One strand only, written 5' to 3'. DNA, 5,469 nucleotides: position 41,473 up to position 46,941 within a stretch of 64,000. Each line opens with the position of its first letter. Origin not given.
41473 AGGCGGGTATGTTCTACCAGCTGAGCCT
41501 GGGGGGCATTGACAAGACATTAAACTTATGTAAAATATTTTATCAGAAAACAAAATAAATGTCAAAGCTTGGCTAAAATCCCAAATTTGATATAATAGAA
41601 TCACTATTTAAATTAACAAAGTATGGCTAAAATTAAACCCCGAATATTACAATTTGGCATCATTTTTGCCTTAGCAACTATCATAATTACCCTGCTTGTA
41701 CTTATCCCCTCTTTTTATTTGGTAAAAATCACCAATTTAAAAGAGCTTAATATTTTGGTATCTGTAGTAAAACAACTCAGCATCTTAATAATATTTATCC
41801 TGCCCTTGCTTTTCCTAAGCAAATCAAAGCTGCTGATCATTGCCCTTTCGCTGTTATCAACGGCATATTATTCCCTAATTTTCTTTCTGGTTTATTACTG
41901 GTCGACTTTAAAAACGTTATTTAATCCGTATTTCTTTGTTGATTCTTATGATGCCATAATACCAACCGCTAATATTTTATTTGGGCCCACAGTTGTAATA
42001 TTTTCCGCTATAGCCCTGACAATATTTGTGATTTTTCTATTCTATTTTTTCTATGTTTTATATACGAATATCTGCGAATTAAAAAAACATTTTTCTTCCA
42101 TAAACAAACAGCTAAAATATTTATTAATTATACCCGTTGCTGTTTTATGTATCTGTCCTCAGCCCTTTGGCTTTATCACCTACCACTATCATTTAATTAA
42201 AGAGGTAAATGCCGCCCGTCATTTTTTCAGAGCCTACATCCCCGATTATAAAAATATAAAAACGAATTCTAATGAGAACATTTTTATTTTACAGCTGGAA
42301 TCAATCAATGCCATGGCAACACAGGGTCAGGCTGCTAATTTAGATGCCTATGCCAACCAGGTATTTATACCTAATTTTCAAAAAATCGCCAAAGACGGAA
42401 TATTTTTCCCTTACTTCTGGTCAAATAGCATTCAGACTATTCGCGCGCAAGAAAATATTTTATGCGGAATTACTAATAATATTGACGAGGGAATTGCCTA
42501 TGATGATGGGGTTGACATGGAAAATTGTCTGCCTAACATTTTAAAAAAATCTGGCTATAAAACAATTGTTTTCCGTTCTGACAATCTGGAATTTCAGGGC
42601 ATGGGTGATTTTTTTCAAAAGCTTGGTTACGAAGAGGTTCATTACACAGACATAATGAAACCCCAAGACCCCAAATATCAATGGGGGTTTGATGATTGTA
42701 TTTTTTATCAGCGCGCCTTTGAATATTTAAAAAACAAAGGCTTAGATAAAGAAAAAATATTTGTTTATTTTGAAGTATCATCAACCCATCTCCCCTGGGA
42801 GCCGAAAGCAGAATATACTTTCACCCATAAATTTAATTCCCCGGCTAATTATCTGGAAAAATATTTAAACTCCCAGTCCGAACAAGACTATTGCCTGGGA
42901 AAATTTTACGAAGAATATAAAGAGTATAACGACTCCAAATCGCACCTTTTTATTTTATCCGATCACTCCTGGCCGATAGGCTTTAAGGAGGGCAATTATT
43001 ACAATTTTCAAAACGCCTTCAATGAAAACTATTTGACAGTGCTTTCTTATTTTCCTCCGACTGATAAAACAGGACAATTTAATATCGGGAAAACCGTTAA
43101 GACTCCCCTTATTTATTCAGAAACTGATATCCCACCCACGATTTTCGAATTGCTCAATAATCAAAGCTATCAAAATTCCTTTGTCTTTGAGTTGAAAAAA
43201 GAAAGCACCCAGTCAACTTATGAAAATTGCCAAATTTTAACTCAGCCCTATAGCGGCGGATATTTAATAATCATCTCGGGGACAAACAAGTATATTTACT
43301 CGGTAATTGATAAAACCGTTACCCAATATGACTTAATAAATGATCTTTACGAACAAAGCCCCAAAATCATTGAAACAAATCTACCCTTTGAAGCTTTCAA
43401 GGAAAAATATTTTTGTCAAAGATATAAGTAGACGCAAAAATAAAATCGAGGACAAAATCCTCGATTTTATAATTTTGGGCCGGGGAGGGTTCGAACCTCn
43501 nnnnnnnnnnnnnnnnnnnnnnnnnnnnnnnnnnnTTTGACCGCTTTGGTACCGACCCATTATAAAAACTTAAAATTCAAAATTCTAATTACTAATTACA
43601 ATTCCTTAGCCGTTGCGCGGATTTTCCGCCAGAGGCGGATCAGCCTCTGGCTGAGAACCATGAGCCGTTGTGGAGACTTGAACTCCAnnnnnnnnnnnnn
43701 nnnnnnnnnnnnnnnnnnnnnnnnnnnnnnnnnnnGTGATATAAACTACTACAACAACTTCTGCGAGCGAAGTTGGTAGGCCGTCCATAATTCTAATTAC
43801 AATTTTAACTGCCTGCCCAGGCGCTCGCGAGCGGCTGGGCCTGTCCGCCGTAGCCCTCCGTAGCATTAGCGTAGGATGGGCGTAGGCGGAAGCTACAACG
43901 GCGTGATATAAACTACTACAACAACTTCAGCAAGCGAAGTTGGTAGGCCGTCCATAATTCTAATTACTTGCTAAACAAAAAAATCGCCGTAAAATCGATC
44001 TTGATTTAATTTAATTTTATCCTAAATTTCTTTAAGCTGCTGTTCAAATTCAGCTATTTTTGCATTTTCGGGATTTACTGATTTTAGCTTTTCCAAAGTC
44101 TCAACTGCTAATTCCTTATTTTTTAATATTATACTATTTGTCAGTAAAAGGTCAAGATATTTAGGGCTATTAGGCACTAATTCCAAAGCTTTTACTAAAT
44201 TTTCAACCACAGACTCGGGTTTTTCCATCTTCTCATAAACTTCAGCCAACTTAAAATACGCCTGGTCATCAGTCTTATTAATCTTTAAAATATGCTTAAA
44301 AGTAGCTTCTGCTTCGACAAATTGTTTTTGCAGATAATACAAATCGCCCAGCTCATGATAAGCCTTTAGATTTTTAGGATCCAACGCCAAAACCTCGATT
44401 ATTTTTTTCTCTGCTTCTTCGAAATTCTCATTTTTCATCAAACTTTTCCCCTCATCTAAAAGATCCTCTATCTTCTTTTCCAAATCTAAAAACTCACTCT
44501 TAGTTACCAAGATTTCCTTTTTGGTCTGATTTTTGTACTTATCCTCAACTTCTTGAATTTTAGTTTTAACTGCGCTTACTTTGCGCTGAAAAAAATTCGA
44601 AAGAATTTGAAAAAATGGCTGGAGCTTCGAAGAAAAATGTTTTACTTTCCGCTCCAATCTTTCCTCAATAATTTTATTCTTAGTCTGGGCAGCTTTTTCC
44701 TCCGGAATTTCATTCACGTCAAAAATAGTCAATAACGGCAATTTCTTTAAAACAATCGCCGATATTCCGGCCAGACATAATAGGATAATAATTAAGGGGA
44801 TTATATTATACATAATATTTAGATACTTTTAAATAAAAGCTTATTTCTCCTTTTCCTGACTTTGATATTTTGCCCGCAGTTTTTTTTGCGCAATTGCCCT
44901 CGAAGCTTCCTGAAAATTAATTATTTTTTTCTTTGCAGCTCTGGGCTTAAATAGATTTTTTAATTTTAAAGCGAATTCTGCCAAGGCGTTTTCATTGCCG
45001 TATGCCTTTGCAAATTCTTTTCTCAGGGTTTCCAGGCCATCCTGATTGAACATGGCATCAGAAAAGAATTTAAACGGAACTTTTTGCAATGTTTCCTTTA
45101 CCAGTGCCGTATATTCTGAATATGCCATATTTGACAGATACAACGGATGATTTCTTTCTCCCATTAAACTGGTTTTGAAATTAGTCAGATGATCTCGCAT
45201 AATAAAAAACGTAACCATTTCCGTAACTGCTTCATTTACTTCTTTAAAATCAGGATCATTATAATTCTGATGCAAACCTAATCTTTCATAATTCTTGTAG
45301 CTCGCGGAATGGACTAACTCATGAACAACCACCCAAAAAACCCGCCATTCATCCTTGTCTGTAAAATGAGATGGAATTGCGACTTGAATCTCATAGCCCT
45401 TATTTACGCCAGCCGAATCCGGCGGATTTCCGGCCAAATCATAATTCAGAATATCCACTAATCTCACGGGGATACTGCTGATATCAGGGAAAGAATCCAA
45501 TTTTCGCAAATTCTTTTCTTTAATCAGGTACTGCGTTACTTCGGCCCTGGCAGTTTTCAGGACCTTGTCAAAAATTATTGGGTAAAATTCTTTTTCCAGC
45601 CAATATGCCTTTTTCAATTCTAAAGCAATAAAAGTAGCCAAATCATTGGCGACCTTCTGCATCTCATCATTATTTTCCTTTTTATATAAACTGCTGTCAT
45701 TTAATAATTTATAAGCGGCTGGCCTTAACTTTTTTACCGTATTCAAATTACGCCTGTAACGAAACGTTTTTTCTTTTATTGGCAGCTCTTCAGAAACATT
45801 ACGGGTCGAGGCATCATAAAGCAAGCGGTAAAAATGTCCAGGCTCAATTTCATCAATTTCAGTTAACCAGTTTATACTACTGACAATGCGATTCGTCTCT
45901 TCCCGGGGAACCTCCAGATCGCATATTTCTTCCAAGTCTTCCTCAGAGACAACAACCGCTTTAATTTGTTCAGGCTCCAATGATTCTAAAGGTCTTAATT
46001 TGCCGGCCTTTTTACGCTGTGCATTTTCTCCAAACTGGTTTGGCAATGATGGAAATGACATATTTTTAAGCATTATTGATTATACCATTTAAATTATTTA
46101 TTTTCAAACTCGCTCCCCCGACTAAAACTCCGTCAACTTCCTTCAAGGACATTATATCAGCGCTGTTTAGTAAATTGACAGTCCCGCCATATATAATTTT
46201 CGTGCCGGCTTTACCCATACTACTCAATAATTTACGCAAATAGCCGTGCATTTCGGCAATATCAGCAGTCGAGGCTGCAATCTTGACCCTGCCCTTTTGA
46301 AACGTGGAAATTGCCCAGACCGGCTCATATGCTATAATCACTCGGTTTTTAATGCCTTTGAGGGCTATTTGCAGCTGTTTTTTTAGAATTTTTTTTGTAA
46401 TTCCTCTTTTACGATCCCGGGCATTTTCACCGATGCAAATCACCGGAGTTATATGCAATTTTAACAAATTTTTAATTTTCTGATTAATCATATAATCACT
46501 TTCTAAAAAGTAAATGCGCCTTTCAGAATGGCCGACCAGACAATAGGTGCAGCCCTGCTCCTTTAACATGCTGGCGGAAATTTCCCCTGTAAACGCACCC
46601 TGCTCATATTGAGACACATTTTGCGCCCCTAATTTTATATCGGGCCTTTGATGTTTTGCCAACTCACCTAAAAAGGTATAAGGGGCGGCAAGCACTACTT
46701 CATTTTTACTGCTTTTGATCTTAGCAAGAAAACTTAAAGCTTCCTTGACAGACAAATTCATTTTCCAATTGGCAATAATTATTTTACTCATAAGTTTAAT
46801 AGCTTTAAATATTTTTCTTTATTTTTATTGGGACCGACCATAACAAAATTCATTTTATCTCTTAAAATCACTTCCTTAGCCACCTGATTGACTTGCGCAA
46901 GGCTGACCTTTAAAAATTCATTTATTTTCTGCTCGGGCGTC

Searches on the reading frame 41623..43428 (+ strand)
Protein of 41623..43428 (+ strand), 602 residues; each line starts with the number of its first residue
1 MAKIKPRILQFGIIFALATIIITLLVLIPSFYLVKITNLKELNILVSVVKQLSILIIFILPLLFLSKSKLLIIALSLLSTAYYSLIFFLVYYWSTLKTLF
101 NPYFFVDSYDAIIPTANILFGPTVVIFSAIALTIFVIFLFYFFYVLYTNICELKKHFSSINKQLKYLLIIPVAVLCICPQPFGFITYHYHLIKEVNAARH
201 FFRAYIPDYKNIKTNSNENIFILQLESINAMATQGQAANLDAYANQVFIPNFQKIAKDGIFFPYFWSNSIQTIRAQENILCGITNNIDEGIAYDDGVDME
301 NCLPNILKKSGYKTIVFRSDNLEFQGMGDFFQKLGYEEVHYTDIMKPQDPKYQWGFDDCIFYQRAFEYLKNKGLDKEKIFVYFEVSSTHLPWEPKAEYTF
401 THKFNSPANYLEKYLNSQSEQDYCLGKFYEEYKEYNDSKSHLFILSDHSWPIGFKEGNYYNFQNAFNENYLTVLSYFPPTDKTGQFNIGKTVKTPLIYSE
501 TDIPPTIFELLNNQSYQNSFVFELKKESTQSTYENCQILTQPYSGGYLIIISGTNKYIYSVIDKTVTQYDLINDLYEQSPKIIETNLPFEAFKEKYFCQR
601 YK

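Call 20: search_protein_families(library=ncbifam, proteins=[window:41623-43428:+], max_evalue=0.00001)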
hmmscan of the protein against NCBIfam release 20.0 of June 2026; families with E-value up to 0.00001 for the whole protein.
window:41623-43428:+ (602 aa): 2 families
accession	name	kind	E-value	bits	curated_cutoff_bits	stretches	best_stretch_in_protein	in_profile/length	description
NF009027.0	PRK12363.1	equivalog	5.6e-07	28.6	572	1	205-448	142-392/703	phosphoglycerol transferase I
NF003000.0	PRK03776.1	equivalog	8.4e-06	24.1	574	1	301-389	244-336/763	phosphatidylglycerol--membrane-oligosaccharide glycerophosphotransferase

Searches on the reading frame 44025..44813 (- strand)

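Call 20: search_protein_families(library=ncbifam, proteins=[window:44025-44813:-], max_evalue=0.00001)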
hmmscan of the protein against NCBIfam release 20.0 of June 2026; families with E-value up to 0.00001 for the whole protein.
window:44025-44813:- (263 aa): 5 families
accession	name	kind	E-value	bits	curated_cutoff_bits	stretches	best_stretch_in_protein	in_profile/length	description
TIGR02917.1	PEP_TPR_lipo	equivalog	1.7e-13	49.4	312.2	1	126-253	510-637/899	XrtA/PEP-CTERM system TPR-repeat protein PrsT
NF040959.1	MamA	equivalog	4.1e-12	46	200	1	115-223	71-179/204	magnetosome protein MamA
TIGR02552.1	LcrH_SycD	equivalog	1.4e-08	34.5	104.8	1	114-222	17-125/136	SycD/LcrH family type III secretion system chaperone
TIGR02521.1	type_IV_pilW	equivalog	3.4e-08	33.3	154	0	153-219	35-101/234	type IV pilus biogenesis/stability protein PilW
TIGR00540.1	TPR_hemY_coli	hypoth_equivalog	2.2e-06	26.7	142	1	35-201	217-377/385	heme biosynthesis-associated TPR protein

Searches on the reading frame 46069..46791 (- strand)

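Call 20: search_protein_families(library=ncbifam, proteins=[window:46069-46791:-], max_evalue=0.00001)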
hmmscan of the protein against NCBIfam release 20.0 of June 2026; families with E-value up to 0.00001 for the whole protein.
window:46069-46791:- (241 aa): 9 families
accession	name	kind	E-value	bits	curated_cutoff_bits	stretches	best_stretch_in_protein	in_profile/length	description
NF010569.0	PRK13962.1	equivalog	4.4e-67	226.7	883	1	3-239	399-642/645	bifunctional phosphoglycerate kinase/triosephosphate isomerase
NF011163.0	PRK14565.1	equivalog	1.4e-56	191.9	298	1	1-240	1-233/240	triosephosphate isomerase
NF000722.0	PRK00042.2-1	equivalog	2.2e-51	174.6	293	1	5-239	6-246/256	triose-phosphate isomerase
TIGR00419.1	tim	equivalog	1.2e-47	162.6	130.6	1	4-230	1-226/228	triose-phosphate isomerase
NF000728.0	PRK00042.3-2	equivalog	7.9e-45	153.2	255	1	4-240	2-228/231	triose-phosphate isomerase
NF012036.0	PRK15492.1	equivalog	1.5e-36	126.1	509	1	47-239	62-256/261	triosephosphate isomerase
NF000729.0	PRK00042.3-3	equivalog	1.1e-35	123.6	309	1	1-238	1-231/234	triose-phosphate isomerase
NF011497.0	PRK14905.1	equivalog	2.1e-35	122.7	485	1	45-240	61-258/357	triosephosphate isomerase/PTS system glucose/sucrose-specific transporter subunit IIB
NF003302.0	PRK04302.1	subfamily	3.2e-11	43.4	132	1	4-122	5-123/223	triose-phosphate isomerase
